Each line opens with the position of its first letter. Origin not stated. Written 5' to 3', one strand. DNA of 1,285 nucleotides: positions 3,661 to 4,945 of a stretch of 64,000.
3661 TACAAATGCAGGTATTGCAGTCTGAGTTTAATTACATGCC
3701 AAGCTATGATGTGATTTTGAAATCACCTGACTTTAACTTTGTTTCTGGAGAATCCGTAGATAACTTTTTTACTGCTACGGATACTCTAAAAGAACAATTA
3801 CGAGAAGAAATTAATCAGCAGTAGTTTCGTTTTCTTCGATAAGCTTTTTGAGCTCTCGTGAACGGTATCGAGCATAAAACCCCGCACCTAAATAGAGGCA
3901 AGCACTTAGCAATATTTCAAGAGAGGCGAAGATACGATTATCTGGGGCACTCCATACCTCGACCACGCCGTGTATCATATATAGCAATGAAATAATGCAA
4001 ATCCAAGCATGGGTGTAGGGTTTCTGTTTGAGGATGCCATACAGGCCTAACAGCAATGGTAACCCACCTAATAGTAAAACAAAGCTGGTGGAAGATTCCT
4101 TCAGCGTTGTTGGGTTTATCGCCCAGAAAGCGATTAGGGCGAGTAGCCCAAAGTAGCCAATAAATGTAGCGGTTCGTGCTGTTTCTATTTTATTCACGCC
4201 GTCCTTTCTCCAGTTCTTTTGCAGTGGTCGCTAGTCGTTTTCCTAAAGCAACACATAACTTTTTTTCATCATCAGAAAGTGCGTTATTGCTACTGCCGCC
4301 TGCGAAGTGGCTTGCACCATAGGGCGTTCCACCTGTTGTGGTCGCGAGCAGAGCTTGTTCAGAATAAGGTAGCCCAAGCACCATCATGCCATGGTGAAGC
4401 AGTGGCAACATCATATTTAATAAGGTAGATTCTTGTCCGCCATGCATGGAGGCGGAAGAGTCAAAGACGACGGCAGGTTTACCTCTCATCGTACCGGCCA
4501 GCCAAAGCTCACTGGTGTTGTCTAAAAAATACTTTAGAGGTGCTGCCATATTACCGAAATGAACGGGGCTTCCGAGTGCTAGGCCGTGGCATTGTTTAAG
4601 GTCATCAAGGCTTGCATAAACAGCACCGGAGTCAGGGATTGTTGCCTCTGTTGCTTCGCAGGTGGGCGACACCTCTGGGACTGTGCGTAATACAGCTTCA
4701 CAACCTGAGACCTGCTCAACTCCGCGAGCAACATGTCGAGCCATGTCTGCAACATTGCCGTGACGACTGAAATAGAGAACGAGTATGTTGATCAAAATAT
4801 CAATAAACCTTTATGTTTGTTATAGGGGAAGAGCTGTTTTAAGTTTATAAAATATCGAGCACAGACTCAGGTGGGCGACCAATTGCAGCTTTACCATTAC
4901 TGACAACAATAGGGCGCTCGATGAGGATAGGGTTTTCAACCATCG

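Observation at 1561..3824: Secreted trypsin-like protease and FHA-domain membrane protein translationally coupled to hda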

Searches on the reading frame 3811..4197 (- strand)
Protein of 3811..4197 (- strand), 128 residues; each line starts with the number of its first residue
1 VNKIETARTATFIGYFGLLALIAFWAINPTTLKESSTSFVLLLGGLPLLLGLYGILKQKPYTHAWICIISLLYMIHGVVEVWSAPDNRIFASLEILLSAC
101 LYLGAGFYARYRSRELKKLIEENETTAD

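Call 3: search_protein_families(library=pfam, proteins=[window:3811-4197:-], max_evalue=0.01)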
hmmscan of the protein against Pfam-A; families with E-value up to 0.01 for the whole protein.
window:3811-4197:- (128 aa): 1 family
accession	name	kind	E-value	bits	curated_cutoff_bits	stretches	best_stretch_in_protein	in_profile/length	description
PF09842.14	DUF2069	-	7.6e-29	100.3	23.3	1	12-112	3-103/104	Predicted membrane protein (DUF2069)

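Call 4: search_protein_families(library=ncbifam, proteins=[window:3811-4197:-], max_evalue=0.01)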
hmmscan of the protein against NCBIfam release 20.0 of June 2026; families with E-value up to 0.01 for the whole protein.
window:3811-4197:- (128 aa): 0 families

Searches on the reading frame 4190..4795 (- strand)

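Call 3: search_protein_families(library=pfam, proteins=[window:4190-4795:-], max_evalue=0.01)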
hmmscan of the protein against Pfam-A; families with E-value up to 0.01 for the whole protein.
window:4190-4795:- (201 aa): 2 families
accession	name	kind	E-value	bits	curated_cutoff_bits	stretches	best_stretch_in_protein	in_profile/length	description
PF03358.20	FMN_red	-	7.5e-14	52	24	1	4-141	3-141/152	NADPH-dependent FMN reductase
PF02525.22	Flavodoxin_2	-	0.0039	17.4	27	0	39-144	41-169/198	Flavodoxin-like fold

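Call 4: search_protein_families(library=ncbifam, proteins=[window:4190-4795:-], max_evalue=0.01)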
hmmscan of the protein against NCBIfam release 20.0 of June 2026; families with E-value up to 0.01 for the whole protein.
window:4190-4795:- (201 aa): 3 families
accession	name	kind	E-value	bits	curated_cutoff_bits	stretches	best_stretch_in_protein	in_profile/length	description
NF002999.0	PRK03767.1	equivalog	6.1e-51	173.1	141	1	1-196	1-199/200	NAD(P)H:quinone oxidoreductase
TIGR01755.1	flav_wrbA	equivalog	6.7e-43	147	132.5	1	3-194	2-196/197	NAD(P)H:quinone oxidoreductase type IV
NF004049.0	PRK05568.1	equivalog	0.0065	16.8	206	0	1-43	1-42/142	flavodoxin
